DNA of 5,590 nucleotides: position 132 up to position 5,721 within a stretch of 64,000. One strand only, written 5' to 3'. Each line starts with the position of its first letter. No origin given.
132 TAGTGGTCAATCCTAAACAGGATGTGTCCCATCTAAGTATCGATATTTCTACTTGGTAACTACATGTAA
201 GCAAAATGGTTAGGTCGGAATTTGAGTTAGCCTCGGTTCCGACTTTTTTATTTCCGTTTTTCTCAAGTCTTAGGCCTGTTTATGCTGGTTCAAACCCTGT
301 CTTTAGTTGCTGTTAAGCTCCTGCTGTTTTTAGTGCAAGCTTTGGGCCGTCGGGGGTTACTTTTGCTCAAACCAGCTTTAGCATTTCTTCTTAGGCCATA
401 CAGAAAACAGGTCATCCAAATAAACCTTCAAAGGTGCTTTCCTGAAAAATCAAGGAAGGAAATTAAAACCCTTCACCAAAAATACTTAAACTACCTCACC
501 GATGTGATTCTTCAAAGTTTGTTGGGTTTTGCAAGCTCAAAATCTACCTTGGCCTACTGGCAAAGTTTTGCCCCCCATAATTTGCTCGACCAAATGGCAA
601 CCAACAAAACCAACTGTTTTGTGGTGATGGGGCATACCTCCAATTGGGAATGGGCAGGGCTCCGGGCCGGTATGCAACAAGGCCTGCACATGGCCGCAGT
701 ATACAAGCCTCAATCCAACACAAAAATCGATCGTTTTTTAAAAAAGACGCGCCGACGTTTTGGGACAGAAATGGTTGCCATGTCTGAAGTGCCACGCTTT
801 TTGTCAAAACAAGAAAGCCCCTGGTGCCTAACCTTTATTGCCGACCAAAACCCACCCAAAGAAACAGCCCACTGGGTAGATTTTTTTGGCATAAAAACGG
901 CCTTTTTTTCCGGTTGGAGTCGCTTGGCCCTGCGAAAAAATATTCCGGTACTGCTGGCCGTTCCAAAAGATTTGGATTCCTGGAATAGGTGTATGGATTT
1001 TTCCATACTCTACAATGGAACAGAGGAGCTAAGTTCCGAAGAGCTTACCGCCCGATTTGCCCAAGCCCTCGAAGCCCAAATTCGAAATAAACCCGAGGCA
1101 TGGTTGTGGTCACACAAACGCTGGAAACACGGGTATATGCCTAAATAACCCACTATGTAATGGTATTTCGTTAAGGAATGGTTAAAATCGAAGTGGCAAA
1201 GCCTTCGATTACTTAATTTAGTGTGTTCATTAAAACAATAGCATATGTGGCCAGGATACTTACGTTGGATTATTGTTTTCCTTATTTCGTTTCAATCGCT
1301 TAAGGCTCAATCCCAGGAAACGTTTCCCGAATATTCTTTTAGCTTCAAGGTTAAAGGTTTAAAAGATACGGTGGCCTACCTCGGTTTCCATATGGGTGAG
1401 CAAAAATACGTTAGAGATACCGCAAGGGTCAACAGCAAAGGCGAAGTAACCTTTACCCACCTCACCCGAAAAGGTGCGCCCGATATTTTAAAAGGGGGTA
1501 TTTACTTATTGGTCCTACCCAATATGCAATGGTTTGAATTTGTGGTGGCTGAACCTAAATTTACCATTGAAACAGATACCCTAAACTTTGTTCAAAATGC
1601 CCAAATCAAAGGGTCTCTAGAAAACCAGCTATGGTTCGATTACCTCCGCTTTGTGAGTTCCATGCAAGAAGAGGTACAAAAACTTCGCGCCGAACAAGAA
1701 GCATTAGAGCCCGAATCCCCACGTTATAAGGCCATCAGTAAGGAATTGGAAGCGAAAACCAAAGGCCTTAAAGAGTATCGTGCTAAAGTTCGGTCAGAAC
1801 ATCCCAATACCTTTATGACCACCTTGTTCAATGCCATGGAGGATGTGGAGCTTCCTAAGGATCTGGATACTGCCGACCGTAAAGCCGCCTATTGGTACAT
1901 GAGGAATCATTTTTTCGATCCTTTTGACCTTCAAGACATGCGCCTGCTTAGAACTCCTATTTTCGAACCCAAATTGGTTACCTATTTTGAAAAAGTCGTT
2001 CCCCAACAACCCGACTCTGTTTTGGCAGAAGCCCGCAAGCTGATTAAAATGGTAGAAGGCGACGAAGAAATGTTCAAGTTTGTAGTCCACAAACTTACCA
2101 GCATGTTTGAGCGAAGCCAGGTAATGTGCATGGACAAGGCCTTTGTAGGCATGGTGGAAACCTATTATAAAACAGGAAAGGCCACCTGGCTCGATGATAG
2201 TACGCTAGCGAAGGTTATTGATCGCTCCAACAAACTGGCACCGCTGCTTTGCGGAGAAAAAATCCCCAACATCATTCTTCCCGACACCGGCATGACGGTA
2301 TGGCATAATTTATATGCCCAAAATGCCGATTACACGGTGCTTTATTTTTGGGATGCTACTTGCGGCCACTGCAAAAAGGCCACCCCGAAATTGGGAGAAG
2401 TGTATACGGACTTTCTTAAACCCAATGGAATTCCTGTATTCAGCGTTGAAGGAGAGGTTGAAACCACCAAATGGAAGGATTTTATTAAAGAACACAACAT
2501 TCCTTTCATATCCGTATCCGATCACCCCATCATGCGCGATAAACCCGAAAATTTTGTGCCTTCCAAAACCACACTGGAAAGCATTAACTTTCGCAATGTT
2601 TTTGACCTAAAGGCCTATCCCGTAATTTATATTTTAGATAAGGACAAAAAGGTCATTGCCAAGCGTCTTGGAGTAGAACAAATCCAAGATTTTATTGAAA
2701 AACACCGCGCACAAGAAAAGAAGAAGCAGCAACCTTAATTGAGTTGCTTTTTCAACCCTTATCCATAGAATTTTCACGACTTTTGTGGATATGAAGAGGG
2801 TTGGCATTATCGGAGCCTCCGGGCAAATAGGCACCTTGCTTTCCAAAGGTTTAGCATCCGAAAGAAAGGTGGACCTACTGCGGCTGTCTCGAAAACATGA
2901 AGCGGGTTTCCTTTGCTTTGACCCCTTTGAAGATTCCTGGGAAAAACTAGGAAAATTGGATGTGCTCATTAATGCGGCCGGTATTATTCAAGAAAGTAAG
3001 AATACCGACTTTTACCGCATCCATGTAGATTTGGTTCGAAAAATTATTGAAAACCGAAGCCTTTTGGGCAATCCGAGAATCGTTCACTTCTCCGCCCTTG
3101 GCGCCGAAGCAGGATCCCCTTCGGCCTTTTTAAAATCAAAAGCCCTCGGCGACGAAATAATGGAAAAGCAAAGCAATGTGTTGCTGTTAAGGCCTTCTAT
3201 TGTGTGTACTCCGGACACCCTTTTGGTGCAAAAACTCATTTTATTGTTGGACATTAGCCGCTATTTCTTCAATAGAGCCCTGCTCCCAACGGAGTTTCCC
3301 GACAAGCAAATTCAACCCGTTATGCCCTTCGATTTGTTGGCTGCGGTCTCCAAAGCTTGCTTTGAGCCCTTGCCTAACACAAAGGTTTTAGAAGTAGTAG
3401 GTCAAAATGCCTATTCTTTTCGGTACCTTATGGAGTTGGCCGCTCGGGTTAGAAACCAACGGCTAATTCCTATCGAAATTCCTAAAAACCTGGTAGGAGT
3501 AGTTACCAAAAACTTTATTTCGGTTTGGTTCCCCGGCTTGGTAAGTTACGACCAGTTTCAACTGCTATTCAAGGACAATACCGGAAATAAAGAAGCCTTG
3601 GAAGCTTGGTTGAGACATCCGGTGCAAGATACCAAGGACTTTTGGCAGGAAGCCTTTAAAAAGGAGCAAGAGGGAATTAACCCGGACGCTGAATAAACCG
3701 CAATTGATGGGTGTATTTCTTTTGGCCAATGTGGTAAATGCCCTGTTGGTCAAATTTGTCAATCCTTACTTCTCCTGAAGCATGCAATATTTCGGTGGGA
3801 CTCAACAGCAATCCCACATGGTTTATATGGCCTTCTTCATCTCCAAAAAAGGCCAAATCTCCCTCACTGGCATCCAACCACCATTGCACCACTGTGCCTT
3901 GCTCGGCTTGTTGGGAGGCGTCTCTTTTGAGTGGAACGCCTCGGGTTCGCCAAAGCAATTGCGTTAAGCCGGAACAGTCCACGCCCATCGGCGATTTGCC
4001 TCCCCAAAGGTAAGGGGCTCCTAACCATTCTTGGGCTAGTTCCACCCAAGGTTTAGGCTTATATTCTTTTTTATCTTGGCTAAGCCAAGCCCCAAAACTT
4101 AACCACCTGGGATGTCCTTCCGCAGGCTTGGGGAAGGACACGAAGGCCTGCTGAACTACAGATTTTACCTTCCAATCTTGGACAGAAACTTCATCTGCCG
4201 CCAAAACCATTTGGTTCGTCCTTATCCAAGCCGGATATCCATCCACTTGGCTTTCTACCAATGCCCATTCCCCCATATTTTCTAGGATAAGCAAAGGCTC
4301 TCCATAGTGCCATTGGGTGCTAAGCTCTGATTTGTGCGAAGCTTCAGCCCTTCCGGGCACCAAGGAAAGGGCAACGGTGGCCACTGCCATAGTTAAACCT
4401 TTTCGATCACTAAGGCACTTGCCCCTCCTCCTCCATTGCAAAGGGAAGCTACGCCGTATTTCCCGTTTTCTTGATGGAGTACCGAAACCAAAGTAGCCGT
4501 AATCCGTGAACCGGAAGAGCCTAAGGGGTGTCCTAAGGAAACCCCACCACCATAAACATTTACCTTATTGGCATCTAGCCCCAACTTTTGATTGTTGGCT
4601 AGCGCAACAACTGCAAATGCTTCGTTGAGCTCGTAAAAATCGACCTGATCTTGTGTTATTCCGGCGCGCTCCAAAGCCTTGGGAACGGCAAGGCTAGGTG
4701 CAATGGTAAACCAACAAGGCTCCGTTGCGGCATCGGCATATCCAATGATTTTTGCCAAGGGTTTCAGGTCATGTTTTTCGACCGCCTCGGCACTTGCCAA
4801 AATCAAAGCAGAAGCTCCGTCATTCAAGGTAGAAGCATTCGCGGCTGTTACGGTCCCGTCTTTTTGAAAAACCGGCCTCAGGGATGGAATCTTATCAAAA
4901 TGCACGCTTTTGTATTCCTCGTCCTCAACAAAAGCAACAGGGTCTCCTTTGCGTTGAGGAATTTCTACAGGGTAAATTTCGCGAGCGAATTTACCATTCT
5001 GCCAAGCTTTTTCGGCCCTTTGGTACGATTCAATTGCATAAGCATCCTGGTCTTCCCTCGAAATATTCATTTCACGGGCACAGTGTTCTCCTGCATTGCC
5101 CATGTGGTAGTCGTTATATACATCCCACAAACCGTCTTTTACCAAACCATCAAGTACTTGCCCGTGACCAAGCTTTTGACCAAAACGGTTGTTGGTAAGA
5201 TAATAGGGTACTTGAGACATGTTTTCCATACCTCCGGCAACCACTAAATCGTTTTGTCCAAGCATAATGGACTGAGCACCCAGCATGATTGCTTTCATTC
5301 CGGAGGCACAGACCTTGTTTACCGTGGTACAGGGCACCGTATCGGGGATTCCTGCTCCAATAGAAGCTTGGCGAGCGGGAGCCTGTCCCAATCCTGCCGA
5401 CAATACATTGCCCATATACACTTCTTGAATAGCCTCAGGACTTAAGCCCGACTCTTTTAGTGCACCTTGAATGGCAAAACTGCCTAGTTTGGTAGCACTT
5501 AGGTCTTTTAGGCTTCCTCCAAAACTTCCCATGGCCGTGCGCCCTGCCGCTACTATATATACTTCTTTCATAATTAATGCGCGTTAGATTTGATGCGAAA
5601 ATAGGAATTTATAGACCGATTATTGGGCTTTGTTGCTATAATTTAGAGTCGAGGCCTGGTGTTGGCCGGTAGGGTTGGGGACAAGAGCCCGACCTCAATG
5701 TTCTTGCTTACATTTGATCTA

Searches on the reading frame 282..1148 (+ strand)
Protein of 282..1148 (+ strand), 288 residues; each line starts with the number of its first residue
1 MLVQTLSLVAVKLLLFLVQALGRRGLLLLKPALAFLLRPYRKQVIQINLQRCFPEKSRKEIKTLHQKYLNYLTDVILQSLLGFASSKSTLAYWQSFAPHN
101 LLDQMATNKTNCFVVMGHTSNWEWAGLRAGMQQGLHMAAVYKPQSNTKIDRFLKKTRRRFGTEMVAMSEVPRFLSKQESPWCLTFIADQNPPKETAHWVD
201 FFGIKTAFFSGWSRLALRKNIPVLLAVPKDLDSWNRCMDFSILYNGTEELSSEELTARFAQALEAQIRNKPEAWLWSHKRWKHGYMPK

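Call 49: search_protein_families(library=pfam, proteins=[window:282-1148:+])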
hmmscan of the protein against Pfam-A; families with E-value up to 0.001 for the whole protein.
window:282-1148:+ (288 aa): 1 family
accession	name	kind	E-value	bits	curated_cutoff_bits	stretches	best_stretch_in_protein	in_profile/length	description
PF03279.18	Lip_A_acyltrans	-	1.4e-33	116.8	22.3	1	11-282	19-294/295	Bacterial lipid A biosynthesis acyltransferase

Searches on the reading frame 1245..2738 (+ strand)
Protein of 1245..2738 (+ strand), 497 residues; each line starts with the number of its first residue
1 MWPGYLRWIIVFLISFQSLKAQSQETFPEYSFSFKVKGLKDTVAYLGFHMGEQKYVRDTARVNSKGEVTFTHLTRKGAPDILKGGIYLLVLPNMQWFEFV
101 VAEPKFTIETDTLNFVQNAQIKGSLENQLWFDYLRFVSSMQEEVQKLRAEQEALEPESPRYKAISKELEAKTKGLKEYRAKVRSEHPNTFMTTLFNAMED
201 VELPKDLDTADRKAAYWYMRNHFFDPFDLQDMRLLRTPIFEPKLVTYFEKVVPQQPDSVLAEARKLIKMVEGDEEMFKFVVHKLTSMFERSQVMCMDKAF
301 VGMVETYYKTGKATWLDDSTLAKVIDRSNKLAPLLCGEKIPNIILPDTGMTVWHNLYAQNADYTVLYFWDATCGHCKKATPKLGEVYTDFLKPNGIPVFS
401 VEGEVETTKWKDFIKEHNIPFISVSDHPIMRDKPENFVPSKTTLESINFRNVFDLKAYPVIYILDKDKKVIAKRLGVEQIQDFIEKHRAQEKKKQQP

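Call 49: search_protein_families(library=pfam, proteins=[window:1245-2738:+])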
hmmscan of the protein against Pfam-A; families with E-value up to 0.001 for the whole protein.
window:1245-2738:+ (497 aa): 8 families
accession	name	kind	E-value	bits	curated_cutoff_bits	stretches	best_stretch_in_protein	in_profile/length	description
PF17127.10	DUF5106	-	1.4e-11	45.5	28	1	188-312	17-132/151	Domain of unknown function (DUF5106)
PF13905.12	Thioredoxin_8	-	2.2e-10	41.2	27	1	362-470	2-94/94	Thioredoxin-like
PF00578.27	AhpC-TSA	-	1.8e-09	38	26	1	337-471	2-122/124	AhpC/TSA family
PF13098.12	Thioredoxin_2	-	1.1e-05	26.2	27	1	358-483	2-100/104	Thioredoxin-like domain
PF00085.26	Thioredoxin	-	4.8e-05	23.7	23.5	1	355-419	12-70/103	Thioredoxin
PF08534.16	Redoxin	-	6.9e-05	23.1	26.6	1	337-479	3-137/148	Redoxin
PF14289.11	DUF4369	-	0.00025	22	25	1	31-130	2-91/91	Domain of unknown function (DUF4369)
PF16574.10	CEP209_CC5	-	0.00036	21.1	25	0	139-203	4-68/128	Coiled-coil region of centrosome protein CE290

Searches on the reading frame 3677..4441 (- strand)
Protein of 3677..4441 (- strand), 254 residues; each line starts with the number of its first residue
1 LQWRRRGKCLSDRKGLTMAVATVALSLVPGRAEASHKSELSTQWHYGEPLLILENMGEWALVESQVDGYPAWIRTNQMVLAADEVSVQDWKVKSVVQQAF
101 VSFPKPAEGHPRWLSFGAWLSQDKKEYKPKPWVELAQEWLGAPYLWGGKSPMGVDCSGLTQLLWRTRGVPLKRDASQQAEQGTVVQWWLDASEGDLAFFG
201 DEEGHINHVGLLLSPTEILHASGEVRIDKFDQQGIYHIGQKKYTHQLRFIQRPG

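Call 49: search_protein_families(library=pfam, proteins=[window:3677-4441:-])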
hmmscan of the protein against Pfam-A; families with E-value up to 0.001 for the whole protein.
window:3677-4441:- (254 aa): 2 families
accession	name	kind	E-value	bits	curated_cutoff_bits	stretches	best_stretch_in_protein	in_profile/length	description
PF00877.26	NLPC_P60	-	8e-20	71.2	23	1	141-234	1-95/105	NlpC/P60 family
PF18348.7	SH3_16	-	9.7e-10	38.5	25.8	1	31-77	2-48/49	Bacterial dipeptidyl-peptidase Sh3 domain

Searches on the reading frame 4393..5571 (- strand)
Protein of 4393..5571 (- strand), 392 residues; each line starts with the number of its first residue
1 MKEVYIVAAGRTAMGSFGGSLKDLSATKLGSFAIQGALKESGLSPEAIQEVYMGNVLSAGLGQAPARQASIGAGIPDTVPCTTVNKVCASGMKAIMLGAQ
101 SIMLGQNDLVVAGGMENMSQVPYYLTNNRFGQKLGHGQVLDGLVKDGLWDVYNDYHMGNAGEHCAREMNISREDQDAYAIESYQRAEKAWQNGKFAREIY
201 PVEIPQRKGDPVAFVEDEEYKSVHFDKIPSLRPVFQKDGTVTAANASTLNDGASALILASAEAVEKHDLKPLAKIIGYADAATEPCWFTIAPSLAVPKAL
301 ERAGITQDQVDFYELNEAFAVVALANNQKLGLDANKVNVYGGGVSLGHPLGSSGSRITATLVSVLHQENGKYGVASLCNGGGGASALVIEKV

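Call 49: search_protein_families(library=pfam, proteins=[window:4393-5571:-])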
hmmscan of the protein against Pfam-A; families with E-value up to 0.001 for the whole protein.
window:4393-5571:- (392 aa): 4 families
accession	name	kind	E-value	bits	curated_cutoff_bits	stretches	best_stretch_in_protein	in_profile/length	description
PF00108.29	Thiolase_N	-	4.3e-101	338.1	26.4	1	4-261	1-259/260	Thiolase, N-terminal domain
PF02803.24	Thiolase_C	-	6.9e-47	158.5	27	1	269-391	1-123/123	Thiolase, C-terminal domain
PF00109.32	ketoacyl-synt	-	3.6e-06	27.2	20.8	1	80-119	166-205/252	Beta-ketoacyl synthase, N-terminal domain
PF22691.2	Thiolase_C_1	-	4.7e-05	23.6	28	0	290-332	18-60/144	Thiolase C-terminal domain-like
